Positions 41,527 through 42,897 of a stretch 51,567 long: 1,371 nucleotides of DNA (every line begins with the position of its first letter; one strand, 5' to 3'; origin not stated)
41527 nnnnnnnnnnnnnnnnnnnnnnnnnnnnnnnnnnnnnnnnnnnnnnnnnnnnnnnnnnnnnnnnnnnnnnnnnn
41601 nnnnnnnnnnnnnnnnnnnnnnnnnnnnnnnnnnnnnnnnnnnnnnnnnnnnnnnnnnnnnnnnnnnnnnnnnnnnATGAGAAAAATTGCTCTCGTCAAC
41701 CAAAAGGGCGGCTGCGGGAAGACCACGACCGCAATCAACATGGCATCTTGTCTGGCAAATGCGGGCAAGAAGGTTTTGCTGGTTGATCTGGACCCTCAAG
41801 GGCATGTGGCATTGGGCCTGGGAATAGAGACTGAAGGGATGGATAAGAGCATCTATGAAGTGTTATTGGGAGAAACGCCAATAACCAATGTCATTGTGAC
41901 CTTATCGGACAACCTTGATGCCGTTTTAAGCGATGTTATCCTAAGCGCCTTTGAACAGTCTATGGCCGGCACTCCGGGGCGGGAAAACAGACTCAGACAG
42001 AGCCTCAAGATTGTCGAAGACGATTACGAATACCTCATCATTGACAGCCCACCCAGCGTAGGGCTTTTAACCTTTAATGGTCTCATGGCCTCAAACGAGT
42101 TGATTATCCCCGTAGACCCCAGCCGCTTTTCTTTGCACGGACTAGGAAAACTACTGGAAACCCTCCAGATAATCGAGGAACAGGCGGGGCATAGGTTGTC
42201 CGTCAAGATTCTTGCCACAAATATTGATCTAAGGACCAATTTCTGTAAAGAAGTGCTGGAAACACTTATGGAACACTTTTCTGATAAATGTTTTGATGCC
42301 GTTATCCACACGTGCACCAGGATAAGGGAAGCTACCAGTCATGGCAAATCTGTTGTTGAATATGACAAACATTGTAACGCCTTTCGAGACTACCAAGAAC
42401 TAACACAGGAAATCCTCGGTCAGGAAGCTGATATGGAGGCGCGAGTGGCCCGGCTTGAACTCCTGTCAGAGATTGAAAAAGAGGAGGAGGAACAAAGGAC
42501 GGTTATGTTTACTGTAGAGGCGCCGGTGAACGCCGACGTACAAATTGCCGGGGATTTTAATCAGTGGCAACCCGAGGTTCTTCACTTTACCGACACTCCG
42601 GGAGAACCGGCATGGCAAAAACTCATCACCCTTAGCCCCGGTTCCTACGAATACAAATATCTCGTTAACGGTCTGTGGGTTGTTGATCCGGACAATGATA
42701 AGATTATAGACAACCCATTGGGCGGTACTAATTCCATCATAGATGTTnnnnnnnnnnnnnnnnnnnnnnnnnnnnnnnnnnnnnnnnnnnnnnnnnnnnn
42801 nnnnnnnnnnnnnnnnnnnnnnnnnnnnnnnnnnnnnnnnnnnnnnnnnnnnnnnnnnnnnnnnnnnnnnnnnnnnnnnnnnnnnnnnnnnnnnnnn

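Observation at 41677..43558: ParA-type positioning ATPase fused to a glycogen/glycan-binding CBM48 domain, with an unknown partner gene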

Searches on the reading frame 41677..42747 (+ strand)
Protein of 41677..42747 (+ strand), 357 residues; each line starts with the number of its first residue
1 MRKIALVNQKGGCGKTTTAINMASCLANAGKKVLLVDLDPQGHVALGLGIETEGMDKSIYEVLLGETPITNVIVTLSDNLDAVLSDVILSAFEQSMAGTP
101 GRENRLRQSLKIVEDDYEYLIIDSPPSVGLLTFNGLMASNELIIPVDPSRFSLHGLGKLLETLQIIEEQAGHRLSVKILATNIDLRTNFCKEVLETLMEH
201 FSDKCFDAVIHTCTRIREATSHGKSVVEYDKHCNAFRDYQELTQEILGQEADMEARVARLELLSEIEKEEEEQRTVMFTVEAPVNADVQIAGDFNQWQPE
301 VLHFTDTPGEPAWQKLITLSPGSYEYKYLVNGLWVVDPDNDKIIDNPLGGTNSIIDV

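Call 3: search_protein_families(library=pfam, proteins=[window:41677-42747:+], max_evalue=1)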
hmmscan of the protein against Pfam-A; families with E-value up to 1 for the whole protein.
window:41677-42747:+ (357 aa): 18 families
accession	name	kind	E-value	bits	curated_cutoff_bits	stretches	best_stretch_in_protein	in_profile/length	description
PF13614.12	AAA_31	-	4.7e-54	183.5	27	1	1-175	1-176/177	AAA domain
PF01656.29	CbiA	-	6.5e-20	71.8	25.4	1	4-226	1-125/125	CobQ/CobB/MinD/ParA nucleotide binding domain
PF10609.15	ParA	-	4.1e-11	43.2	27.1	1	2-246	4-245/246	NUBPL iron-transfer P-loop NTPase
PF00142.24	Fer4_NifH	-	3.2e-10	40.4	25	2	3-42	2-40/271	4Fe-4S iron sulfur cluster binding proteins, NifH/frxC family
PF16561.11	AMPK1_CBM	-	2.6e-09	37.6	26.8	1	286-357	12-79/85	Glycogen recognition site of AMP-activated protein kinase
PF09140.17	MipZ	-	3.4e-08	33.6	20.7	1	4-40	3-39/262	ATPase MipZ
PF06564.18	CBP_BcsQ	-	1.4e-07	31.7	21.3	1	1-244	1-231/234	Cellulose biosynthesis protein BcsQ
PF02374.21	ArsA_ATPase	-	2.9e-07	30.5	24.3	1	3-127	2-135/305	Anion-transporting ATPase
PF02922.24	CBM_48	-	0.0007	20.3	22.4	1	271-334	9-72/83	Carbohydrate-binding module 48 (Isoamylase N-terminal domain)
PF07015.17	VirC1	-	0.0014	18.4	24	1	1-39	1-39/231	VirC1 protein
PF19842.5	YqeC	-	0.0095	16.6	27.6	0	11-35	5-29/145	YqeC protein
PF00448.28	SRP54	-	0.0097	16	22.7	1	11-40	10-39/196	SRP54-type protein, GTPase domain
PF13481.12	AAA_25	-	0.012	15.6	27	1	10-123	41-150/195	AAA domain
PF16575.11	CLP1_P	-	0.015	15.6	26.6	1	13-40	5-32/188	mRNA cleavage and polyadenylation factor CLP1 P-loop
PF22058.2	X25_BaPul_like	-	0.057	14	27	1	292-336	13-58/87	Pullulanase X25 domain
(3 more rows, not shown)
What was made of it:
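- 41677..42750 (+): ParA-CBM48 gene (357 aa plus stop codon). Pfam AAA_31 and AMPK1_CBM in call 3.
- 42496..42747 (+): CBM48 / AMPK-beta-type glycogen-binding module (res 274-357). Pfam PF16561 scores 37.6 bits against a gathering score of 26.8 (call 3).
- On CBM48 / AMPK1_CBM glycogen-binding modules: PF02922 scores 20.3 against 22.4, just below threshold (call 3).
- Pfam AMPK1_CBM scores above its gathering threshold (call 3). The CBM_48 Pfam model itself scores just below its threshold (20.3 against 22.4 bits, call 3). AMPK1_CBM scores above its gathering score (call 3).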

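Call 4: search_protein_families(library=ncbifam, proteins=[window:41677-42747:+], max_evalue=1)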
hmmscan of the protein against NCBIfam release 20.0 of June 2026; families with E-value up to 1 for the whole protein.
window:41677-42747:+ (357 aa): 42 families (the best 25 are shown)
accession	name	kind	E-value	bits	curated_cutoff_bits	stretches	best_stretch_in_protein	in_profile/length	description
NF041546.1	ParA_partition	equivalog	2e-32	112.4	180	2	4-44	2-42/203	ParA family partition ATPase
TIGR01969.1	minD_arch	subfamily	4.2e-27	94.9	201.75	1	3-254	2-238/251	cell division ATPase MinD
TIGR03453.1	partition_RepA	equivalog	1.3e-26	93.4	348.45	1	4-233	107-357/387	plasmid partitioning protein RepA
NF041283.1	PrgP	equivalog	5.6e-20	71.8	400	1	3-233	4-246/297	ParA superfamily DNA segregation protein PrgP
TIGR03371.1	cellulose_yhjQ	equivalog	2e-19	70.1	157.85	1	1-243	1-238/246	cellulose biosynthesis protein BcsQ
NF010443.0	PRK13869.1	subfamily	2.4e-18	66.1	446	1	3-160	123-295/405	plasmid-partitioning protein RepA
TIGR01968.1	minD_bact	equivalog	1.9e-16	60.2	212.9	1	4-255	4-245/261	septum site-determining protein MinD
TIGR01287.1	nifH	equivalog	1.9e-10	40.5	394.35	2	3-43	2-41/275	nitrogenase iron protein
NF041136.1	MrpORP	equivalog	1e-09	38.2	450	1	2-160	6-160/365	iron-sulfur cluster carrier protein MrpORP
NF009701.0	PRK13230.1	subfamily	3.3e-09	36.2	350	1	1-48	1-47/291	nitrogenase reductase-like protein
TIGR01007.1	eps_fam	subfamily_domain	3.9e-09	36.3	108.05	1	2-132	18-142/204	polysaccharide biosynthesis tyrosine autokinase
NF010259.0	PRK13705.1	equivalog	5.6e-09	35.4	725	1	4-152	109-270/388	plasmid-partitioning protein SopA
NF033200.1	F430_CfbC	exception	1.5e-08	34.3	402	2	3-43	2-41/260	Ni-sirohydrochlorin a,c-diamide reductive cyclase ATP-dependent reductase subunit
NF047398.1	AAA_KGGVGR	domain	1.2e-07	32.3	90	1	3-39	4-40/190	KGGVGR-motif variant AAA ATPase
NF008079.0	PRK10818.1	equivalog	1.9e-07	30.7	508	1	2-251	3-251/270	septum site-determining protein MinD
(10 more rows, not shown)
